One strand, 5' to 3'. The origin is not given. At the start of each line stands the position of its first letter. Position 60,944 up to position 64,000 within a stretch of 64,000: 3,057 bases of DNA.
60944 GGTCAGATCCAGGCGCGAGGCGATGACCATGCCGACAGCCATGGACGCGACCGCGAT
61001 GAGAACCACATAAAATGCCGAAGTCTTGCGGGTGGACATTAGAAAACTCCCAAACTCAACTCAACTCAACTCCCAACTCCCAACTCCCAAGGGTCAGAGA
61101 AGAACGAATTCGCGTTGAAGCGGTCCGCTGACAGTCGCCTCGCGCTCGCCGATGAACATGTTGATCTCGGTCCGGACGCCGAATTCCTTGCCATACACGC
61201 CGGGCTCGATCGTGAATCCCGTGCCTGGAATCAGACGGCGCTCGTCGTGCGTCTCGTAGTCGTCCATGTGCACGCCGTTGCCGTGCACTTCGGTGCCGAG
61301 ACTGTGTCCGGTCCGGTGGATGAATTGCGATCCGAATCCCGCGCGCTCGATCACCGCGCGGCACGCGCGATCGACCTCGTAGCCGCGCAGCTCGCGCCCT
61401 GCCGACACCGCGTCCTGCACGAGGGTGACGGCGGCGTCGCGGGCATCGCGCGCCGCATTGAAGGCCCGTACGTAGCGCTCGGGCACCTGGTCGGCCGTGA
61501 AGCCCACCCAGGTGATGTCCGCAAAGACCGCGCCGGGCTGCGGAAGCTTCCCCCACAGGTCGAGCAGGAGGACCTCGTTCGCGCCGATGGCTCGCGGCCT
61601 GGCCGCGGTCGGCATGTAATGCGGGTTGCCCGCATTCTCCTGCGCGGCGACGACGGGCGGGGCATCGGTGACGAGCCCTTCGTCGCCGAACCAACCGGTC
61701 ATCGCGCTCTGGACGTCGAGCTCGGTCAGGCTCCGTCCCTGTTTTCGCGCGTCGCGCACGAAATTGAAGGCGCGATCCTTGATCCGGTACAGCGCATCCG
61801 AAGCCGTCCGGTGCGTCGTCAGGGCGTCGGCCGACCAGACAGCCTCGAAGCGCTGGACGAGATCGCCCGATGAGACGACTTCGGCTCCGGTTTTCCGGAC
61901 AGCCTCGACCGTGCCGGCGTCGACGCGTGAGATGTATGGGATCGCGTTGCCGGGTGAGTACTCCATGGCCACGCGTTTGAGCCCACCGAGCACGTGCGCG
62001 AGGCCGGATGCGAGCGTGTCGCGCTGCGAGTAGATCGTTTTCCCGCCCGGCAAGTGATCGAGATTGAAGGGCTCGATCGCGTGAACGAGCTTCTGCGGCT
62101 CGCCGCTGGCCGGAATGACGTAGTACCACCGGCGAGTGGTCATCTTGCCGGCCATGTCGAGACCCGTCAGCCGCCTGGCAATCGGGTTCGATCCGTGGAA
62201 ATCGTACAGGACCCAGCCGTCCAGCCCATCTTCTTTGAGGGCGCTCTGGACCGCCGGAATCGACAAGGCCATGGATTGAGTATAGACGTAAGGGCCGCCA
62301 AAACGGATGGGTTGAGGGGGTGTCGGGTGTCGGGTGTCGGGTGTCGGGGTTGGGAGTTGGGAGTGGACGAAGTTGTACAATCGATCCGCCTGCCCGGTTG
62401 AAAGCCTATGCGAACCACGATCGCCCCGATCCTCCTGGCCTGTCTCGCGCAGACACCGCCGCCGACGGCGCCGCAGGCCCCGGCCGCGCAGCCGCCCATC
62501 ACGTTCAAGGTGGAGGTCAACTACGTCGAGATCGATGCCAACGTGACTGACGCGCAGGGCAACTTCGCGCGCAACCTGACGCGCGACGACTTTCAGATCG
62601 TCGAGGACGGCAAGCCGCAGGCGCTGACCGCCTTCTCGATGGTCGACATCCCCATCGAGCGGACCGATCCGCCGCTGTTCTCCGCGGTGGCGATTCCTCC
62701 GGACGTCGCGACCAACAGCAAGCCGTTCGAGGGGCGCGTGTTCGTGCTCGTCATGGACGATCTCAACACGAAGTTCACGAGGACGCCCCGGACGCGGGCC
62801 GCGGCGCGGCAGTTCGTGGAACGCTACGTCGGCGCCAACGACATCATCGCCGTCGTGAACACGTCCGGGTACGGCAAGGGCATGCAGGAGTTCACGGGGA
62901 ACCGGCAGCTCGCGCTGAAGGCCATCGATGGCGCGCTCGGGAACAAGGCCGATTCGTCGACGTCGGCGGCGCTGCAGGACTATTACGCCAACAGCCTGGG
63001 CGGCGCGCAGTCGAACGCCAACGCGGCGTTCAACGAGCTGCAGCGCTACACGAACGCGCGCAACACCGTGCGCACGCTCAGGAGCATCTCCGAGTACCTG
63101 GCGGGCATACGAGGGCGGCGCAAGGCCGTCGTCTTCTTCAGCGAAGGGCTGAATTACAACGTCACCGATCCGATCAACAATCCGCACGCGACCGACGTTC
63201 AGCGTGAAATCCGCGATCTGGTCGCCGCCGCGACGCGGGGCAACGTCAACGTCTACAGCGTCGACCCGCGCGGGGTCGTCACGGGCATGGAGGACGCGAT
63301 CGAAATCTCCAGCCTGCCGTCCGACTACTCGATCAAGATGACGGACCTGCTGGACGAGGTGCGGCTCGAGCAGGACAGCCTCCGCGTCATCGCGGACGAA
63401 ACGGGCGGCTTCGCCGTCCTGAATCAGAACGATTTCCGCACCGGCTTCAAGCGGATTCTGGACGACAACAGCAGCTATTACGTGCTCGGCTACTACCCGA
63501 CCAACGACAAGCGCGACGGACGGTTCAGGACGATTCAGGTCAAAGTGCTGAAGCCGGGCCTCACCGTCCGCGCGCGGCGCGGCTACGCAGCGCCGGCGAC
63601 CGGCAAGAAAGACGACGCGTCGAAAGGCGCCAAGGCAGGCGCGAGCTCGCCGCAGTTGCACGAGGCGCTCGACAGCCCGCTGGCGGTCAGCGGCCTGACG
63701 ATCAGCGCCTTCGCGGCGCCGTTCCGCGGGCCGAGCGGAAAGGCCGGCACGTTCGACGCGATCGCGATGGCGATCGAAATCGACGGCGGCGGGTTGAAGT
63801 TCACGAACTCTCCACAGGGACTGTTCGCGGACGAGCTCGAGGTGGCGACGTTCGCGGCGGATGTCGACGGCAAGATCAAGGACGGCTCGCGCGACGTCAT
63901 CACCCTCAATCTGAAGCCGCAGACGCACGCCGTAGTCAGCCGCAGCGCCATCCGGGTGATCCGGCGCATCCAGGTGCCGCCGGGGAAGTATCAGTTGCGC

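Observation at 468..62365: Dispersed family of heptanucleotide tandem-repeat hairpin elements at gene boundaries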

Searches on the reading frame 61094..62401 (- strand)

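Call 14: search_protein_families(library=pfam, proteins=[window:61094-62401:-], max_evalue=0.01)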
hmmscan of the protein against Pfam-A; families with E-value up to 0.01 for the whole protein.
window:61094-62401:- (435 aa): 1 family
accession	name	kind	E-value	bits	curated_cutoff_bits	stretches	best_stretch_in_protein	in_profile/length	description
PF00557.29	Peptidase_M24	-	9e-30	104.4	23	1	206-417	8-206/208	Metallopeptidase family M24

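Call 67: search_protein_families(library=ncbifam, proteins=[window:61094-62299:-], max_evalue=0.00001)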
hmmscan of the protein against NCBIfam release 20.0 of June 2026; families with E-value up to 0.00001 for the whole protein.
window:61094-62299:- (401 aa): 2 families
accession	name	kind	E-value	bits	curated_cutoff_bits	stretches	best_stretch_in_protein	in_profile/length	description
NF007310.0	PRK09795.1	equivalog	3e-13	49.3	393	1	296-390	255-347/361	aminopeptidase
NF040821.1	dipep_PepQ_Arch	equivalog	6.8e-11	41.8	630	1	302-390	252-337/346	Xaa-Pro dipeptidase PepQ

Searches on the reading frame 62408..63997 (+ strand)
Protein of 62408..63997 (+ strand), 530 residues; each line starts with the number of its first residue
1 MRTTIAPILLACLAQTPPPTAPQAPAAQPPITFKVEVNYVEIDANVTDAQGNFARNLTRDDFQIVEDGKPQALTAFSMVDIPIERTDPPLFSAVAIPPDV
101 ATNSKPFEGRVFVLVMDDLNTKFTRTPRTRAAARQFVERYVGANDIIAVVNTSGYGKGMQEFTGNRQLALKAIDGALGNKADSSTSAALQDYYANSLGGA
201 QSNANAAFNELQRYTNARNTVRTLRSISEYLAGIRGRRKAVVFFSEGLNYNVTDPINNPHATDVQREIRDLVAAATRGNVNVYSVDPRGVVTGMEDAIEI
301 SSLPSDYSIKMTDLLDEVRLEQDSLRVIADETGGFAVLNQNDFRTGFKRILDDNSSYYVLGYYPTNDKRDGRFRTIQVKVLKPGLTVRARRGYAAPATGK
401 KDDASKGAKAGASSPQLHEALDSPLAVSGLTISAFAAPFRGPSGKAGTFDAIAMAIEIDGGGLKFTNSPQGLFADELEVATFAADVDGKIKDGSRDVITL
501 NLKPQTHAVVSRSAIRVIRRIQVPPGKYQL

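Call 48: search_protein_families(library=pfam, proteins=[window:62408-63997:+], max_evalue=0.01)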
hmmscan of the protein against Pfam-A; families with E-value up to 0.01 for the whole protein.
window:62408-63997:+ (530 aa): 0 families

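Call 67: search_protein_families(library=ncbifam, proteins=[window:62408-63997:+], max_evalue=0.00001)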
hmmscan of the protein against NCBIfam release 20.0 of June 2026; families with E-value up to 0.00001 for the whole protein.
window:62408-63997:+ (530 aa): 1 family
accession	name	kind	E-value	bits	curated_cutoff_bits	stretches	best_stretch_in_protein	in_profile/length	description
TIGR03436.1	acidobact_VWFA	subfamily_domain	1.1e-66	225.5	81.25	1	32-395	2-323/324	VWA domain-containing protein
